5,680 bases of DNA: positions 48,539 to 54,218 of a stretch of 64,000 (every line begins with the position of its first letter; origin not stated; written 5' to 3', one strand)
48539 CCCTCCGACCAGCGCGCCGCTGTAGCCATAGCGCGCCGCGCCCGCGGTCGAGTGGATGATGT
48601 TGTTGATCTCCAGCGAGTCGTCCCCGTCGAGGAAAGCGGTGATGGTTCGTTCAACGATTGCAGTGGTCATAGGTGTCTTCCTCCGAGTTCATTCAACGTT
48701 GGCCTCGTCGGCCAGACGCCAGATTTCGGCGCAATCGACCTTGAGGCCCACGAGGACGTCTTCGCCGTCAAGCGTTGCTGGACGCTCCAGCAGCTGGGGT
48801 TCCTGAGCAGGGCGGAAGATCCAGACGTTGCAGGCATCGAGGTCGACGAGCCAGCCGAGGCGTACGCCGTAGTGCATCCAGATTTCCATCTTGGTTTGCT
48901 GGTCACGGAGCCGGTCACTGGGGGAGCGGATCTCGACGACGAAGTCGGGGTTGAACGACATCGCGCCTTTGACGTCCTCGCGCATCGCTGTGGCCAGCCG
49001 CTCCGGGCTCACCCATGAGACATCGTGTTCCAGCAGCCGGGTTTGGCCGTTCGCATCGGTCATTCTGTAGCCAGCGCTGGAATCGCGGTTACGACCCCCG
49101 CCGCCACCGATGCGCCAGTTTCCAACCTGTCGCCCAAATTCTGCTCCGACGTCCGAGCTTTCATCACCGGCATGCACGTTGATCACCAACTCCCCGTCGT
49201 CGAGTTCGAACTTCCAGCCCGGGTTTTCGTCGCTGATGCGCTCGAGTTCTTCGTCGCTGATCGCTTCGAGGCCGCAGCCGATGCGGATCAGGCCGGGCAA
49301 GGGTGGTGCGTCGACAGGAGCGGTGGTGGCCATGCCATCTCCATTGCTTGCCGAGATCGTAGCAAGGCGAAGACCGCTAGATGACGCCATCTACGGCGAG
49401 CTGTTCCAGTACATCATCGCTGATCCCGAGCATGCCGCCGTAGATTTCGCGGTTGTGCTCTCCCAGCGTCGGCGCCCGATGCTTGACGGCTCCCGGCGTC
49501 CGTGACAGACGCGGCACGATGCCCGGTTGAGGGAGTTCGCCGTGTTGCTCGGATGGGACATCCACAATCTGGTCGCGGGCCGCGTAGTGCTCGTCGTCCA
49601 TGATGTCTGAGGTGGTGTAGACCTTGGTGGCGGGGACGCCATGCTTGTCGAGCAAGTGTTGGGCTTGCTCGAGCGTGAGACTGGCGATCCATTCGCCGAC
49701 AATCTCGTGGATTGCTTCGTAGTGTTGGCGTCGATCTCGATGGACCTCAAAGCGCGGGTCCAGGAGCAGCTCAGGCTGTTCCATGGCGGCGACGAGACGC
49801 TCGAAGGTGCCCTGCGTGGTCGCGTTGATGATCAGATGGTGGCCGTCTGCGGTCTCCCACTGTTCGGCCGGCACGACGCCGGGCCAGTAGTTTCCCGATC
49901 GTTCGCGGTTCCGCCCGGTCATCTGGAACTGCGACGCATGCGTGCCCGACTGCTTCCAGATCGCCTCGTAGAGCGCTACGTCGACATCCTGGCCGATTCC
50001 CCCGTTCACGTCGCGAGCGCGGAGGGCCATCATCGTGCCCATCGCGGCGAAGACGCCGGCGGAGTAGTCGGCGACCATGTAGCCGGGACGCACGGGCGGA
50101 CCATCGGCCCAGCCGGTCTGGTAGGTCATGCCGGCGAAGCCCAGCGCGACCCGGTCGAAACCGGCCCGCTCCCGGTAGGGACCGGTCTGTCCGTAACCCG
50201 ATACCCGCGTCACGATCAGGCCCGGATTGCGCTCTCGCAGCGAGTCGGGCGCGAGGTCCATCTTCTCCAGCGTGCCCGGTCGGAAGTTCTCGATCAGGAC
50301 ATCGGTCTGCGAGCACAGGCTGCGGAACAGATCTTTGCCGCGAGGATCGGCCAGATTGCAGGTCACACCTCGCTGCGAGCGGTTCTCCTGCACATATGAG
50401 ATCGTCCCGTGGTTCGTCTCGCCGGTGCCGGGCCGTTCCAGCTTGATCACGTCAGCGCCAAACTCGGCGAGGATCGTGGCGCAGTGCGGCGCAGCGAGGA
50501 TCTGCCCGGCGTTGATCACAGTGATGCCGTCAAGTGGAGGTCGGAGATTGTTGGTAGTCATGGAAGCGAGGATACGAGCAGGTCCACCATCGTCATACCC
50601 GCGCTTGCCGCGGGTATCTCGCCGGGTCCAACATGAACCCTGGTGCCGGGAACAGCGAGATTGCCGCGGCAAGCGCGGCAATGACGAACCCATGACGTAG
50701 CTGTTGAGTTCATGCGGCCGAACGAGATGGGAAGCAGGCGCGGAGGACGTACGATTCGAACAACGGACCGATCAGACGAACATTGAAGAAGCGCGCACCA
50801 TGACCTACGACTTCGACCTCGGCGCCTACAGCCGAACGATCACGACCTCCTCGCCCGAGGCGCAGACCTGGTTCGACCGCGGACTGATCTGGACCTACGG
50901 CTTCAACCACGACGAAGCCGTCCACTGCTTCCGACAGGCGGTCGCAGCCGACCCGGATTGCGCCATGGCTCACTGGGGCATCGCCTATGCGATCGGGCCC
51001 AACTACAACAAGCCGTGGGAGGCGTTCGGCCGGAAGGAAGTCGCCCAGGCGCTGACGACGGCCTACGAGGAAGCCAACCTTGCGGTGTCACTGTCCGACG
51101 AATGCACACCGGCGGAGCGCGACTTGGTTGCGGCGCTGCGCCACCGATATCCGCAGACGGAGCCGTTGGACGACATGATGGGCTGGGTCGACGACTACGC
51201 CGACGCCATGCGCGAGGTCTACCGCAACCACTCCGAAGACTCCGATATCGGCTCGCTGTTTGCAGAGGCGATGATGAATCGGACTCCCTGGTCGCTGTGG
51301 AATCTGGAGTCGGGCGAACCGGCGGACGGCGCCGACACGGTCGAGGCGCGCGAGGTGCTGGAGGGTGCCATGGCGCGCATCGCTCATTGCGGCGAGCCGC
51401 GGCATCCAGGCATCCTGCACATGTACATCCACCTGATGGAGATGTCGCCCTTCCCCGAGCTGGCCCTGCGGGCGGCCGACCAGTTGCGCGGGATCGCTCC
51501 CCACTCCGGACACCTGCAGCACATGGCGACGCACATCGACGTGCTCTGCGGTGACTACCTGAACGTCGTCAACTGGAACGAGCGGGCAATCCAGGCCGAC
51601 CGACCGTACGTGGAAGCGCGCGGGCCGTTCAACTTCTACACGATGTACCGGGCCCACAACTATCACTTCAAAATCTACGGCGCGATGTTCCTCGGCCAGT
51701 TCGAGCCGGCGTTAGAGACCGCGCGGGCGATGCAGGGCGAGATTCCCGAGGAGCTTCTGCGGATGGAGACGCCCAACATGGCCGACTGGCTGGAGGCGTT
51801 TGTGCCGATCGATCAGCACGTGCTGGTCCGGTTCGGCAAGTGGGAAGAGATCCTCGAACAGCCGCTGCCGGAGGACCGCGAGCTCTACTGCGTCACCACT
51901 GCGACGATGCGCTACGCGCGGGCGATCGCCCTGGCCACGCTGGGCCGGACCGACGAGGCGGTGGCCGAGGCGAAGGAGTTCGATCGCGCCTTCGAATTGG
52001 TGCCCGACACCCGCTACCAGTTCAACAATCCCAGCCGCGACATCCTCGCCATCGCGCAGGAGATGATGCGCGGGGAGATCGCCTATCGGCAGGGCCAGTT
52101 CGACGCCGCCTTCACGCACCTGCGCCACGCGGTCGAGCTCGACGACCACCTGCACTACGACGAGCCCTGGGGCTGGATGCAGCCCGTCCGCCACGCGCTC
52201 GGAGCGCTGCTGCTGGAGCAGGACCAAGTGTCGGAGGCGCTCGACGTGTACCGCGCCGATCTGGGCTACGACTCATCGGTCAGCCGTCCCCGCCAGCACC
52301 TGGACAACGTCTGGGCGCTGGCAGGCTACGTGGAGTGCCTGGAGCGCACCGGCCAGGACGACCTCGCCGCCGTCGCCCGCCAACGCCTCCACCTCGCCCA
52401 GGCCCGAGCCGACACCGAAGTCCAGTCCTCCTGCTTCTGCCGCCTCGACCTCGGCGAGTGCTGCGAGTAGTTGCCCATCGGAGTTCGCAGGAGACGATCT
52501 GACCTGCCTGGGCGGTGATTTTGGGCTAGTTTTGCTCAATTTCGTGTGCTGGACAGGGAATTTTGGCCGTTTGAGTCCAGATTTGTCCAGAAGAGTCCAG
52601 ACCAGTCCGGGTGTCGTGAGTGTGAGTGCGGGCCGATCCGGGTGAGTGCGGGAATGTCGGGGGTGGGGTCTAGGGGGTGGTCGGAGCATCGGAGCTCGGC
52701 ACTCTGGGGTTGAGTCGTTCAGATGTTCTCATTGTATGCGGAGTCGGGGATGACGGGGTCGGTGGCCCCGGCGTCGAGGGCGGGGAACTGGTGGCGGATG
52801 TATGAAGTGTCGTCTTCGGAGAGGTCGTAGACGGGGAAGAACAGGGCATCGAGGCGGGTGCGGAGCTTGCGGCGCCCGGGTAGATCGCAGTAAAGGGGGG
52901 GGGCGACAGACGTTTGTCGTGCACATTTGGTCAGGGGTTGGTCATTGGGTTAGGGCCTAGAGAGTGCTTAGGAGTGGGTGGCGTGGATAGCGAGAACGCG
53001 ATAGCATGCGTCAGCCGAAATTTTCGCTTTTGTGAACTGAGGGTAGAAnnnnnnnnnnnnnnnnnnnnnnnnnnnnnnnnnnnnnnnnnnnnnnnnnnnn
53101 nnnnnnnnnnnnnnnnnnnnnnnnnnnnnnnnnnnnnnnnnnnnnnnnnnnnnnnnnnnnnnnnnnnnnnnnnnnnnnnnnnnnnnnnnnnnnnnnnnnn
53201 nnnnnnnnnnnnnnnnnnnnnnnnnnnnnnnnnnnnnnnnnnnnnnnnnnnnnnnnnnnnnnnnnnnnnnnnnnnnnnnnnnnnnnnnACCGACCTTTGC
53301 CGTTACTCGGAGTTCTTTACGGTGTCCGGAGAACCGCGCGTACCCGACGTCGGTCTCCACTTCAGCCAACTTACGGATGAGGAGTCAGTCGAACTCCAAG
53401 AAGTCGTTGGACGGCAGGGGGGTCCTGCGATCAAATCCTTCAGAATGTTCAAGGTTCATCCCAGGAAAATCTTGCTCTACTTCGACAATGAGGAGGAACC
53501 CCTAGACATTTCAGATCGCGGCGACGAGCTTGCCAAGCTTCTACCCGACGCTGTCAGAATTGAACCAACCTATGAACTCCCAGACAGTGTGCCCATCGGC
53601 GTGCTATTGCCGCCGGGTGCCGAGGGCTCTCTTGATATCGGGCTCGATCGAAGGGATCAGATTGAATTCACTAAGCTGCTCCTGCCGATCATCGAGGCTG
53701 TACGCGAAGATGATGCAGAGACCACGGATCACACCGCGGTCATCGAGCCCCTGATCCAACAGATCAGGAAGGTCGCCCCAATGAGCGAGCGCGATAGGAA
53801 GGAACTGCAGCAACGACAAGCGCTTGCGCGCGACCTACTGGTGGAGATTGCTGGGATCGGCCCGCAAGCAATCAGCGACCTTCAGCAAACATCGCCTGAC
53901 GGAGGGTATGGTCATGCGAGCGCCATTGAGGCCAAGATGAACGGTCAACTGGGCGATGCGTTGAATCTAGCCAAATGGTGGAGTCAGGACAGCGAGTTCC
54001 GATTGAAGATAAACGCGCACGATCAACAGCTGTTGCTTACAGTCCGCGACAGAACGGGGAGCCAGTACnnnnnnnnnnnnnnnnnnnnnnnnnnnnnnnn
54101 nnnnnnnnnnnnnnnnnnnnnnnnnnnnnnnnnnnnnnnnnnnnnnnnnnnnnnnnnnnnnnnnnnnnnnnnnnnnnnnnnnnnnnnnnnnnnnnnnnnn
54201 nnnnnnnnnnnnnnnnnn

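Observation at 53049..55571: AT-richer single-gene island encoding an 840-aa OLD-family (ABC ATPase + Toprim) protein with an unassigned C-terminal domain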

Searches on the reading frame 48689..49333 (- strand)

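Call 36: search_protein_families(library=pfam, proteins=[window:48689-49333:-], max_evalue=0.01)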
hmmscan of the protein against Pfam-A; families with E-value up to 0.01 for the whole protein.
window:48689-49333:- (214 aa): 1 family
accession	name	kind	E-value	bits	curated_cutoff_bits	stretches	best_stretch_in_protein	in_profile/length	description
PF05685.18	Uma2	-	6.8e-29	101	27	1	28-199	2-169/172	Putative restriction endonuclease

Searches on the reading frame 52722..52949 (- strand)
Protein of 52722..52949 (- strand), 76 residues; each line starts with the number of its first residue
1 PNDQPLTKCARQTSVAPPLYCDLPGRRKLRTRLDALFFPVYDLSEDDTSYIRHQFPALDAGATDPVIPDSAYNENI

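Call 55: search_protein_families(library=padloc, proteins=[window:52722-52949:-], max_evalue=1)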
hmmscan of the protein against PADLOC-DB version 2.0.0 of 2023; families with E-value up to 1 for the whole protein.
seq(76 aa): 0 families

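Call 88: find_homologous_proteins(query=window:52722-52946:-, max_evalue=0.01)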
Query seq(75 aa) (75 aa): 1 proteins with E <= 0.01 among 3 candidates.
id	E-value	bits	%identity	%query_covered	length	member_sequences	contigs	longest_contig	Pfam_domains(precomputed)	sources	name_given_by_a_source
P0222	3.1e-34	134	100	80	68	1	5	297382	-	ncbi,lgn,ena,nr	ncbi:MAG: hypothetical protein OXH40_06920 [Chloroflexi bacterium]|nr:hypothetical protein [Chlorofl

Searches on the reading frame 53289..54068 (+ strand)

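Call 51: search_protein_families(library=pfam, proteins=[window:53289-54068:+], max_evalue=10)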
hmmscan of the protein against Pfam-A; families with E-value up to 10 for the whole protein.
window:53289-54068:+ (260 aa): 1 family
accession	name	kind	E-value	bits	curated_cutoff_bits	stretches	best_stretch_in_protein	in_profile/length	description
PF05298.16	Bombinin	-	0.23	11.6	21.4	1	165-201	20-56/141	Bombinin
